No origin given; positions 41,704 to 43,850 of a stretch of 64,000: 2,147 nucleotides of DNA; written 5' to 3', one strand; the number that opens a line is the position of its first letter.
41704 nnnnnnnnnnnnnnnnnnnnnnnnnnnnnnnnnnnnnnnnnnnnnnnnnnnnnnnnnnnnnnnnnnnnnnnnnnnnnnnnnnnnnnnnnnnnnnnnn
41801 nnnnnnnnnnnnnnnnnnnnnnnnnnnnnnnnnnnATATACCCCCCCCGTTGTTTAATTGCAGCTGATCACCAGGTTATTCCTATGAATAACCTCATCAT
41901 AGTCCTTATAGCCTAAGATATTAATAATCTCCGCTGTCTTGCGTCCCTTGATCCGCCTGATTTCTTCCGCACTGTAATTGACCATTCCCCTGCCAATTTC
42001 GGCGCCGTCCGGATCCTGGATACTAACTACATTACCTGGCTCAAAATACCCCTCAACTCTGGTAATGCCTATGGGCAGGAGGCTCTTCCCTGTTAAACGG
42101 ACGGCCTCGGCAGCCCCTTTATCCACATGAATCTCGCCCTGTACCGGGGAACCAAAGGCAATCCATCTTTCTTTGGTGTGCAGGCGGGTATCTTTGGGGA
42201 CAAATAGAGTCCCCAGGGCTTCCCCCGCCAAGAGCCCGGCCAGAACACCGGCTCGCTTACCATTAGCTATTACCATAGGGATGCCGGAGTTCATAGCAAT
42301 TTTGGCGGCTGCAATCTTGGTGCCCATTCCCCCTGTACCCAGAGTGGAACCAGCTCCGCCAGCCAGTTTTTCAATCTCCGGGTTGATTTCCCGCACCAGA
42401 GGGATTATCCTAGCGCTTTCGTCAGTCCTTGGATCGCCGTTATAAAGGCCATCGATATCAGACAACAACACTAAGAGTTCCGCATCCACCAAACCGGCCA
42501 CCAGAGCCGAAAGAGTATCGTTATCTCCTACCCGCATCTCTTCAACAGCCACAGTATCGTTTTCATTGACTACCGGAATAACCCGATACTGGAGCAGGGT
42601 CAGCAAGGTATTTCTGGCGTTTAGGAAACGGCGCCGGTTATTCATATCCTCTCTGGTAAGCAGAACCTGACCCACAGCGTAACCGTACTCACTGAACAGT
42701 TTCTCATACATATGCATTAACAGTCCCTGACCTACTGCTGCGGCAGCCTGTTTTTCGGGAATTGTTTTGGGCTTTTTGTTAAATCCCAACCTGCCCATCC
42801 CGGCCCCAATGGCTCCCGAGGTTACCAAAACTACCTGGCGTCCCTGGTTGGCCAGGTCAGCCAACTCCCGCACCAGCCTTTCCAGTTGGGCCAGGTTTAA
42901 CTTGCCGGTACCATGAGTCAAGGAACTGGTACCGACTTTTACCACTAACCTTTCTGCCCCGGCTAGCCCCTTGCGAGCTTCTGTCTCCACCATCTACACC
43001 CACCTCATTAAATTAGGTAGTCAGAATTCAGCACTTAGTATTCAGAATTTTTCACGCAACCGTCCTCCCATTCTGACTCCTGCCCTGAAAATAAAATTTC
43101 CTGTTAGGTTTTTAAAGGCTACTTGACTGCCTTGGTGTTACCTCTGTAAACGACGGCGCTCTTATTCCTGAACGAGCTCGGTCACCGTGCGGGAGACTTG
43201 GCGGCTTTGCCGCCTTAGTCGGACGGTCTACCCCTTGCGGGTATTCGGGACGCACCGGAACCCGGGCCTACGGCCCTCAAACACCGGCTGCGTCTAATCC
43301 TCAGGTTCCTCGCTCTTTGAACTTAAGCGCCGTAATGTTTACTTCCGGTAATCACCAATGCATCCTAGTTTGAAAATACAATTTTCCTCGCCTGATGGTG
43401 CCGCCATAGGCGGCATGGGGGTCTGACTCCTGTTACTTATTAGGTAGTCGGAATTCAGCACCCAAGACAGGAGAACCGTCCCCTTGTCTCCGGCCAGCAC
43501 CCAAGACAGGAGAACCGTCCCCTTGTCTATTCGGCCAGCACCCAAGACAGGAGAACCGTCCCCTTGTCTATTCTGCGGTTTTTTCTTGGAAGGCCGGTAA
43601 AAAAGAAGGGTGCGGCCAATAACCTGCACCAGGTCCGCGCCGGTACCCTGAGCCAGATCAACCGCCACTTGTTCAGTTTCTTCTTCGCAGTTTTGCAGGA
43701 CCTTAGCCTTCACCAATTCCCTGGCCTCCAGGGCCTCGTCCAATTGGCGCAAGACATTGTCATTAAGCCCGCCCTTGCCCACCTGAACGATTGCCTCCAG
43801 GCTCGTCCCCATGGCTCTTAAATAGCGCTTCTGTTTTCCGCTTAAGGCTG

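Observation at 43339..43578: Repeat element B plus a 3x ~40-bp tandem repeat has erased the yhbY stop codon and fused in frame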

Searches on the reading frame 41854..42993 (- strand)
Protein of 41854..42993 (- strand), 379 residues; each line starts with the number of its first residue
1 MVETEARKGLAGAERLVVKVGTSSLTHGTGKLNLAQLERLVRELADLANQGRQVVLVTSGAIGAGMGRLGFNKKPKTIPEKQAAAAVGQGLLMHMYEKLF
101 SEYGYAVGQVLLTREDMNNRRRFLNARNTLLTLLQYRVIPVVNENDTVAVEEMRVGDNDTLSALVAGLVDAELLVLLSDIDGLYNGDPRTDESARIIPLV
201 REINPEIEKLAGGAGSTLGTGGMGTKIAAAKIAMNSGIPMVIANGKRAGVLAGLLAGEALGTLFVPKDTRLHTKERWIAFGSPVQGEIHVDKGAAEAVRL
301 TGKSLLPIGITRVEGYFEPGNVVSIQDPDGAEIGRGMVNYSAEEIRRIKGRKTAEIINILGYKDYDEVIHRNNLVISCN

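Call 17: find_encoding_contigs(protein=window:41854-42993:-, flank=3000, max_places=10)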
Protein window:41854-42993:- (379 aa): 4 contigs read that carry it; 2 places shown.
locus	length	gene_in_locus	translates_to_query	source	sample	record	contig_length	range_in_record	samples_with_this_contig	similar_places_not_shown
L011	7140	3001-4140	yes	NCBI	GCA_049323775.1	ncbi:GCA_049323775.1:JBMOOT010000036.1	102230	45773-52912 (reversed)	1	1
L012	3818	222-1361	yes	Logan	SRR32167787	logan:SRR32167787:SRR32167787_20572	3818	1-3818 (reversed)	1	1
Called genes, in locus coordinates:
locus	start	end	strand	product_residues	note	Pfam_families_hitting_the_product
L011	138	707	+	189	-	PF14689:SPOB_a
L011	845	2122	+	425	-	PF01018:GTP1_OBG, PF01926:MMR_HSR1, PF02421:FeoB_N, PF09269:DUF1967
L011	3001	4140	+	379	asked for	PF00696:AA_kinase, PF01472:PUA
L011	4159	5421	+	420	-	PF00171:Aldedh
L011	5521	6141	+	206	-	PF01467:CTP_transf_like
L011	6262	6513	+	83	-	PF00076:RRM_1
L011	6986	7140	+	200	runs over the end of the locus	PF01966:HD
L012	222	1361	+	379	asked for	PF00696:AA_kinase, PF01472:PUA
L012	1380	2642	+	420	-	PF00171:Aldedh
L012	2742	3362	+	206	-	PF01467:CTP_transf_like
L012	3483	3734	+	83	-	PF00076:RRM_1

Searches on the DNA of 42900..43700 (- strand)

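Call 7: search_rna_families(source=window, start=42900, end=43700, threshold=evalue, max_evalue=10, show_alignments=3)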
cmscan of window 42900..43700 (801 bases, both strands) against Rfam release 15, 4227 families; matches with E-value up to 10: 2.
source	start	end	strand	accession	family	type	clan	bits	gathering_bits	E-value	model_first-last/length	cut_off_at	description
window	43011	43086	-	RF04029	mir-8521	Gene; miRNA;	-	15.3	80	4.2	1-68/68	no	mir-8521 microRNA precursor family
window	43395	43415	-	RF02802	PyrR204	Gene; snRNA; snoRNA; HACA-box;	-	14.8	71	5.5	15-35/57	no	Pyrobaculum sRNA 204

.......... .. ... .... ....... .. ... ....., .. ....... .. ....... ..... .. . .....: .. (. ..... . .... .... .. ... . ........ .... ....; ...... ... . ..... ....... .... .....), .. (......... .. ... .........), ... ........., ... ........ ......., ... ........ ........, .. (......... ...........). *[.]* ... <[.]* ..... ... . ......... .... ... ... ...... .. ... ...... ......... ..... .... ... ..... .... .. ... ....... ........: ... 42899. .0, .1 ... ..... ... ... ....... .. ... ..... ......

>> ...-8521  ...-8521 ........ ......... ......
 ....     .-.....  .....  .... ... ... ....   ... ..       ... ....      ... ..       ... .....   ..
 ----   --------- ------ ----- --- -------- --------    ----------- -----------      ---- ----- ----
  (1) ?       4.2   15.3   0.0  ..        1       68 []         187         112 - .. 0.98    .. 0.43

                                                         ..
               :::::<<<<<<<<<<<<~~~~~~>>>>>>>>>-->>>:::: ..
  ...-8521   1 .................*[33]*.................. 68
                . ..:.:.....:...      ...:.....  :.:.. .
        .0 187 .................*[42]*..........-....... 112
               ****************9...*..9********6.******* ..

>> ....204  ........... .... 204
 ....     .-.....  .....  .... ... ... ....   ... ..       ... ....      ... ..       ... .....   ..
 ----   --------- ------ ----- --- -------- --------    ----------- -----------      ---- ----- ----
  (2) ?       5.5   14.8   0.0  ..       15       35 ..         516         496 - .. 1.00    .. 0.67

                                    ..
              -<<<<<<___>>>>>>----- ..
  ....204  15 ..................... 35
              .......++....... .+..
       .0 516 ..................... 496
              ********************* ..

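Call 51: search_dna_similar(query=window:43100-43440:-, collection=plasmids, mode=distant, max_evalue=0.01)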
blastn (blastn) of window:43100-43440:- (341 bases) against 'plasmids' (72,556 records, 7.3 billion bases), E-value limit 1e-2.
No match.

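Call 52: search_dna_similar(query=window:43100-43440:-, collection=phages, mode=distant, max_evalue=0.01)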
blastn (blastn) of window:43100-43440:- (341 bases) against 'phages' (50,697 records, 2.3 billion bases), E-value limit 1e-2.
Records with a match: 1; places in all: 1; records where one place covers at least 80% of the query: 0.
Best place of each record, by identity: 80-90% 1.
By first word of the organism name: Bacteriophage 1.
By host as written in the record: - 1.
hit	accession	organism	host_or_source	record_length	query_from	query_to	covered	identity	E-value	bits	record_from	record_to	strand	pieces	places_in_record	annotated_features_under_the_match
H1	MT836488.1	Bacteriophage sp.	human fecal samples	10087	199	243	13%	87.2%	5e-5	54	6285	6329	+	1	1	record has no annotation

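Call 74: build_rna_model(alignment_id=A5, structure=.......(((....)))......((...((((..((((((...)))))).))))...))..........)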
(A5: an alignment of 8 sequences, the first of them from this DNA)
Model R1 built from alignment A5 (8 sequences, 69 columns); structure: as given.
model positions 67; base pairs 15; branch points 1; effective number of sequences 2.39; information 0.838 bits per position. Calibrated on 0.2 Mb of random sequence (short: E-values are rough).
structure used (alignment columns):
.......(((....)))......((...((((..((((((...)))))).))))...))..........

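Call 75: search_with_rna_model(model_id=R1, source=window, filters=off, max_evalue=10)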
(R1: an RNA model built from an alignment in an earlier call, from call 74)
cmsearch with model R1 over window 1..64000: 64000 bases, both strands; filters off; matches with E-value up to 10: 24.
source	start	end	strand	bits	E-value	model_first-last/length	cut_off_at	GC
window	6715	6781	+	83.4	3.8e-19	1-67/67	no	0.7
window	43181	43247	-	81.3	1.3e-18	1-67/67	no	0.64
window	23155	23212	-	10.4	0.75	1-67/67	no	0.67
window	39051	39112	+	10.3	0.77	1-67/67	no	0.58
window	42948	42983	-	10.2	0.8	1-67/67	no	0.64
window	11269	11338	-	10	0.91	1-67/67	no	0.61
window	3009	3044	-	8.7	1.9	1-67/67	no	0.61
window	26345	26402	+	8.3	2.5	1-67/67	no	0.43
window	14822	14853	+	7.6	3.7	1-67/67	no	0.72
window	55621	55658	+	7.5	3.9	1-67/67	no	0.61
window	61906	61938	-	7.4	4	1-67/67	no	0.48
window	57494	57541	+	7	5.2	1-67/67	no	0.6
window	17125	17150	+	6.7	6.1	34-49/67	no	0.73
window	21088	21152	+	6.7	6.2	1-67/67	no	0.54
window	28402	28435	+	6.5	6.7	1-67/67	no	0.44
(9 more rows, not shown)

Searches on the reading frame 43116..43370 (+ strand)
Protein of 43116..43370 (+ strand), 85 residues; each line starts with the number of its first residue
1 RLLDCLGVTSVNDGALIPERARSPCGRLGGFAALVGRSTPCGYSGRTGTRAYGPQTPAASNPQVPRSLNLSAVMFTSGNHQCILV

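Call 55: find_homologous_proteins(query=A4, max_evalue=10)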
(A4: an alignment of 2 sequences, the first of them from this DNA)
Query A4 (2 sequences): 40 candidates shared short words with the query, none scored E <= 10.
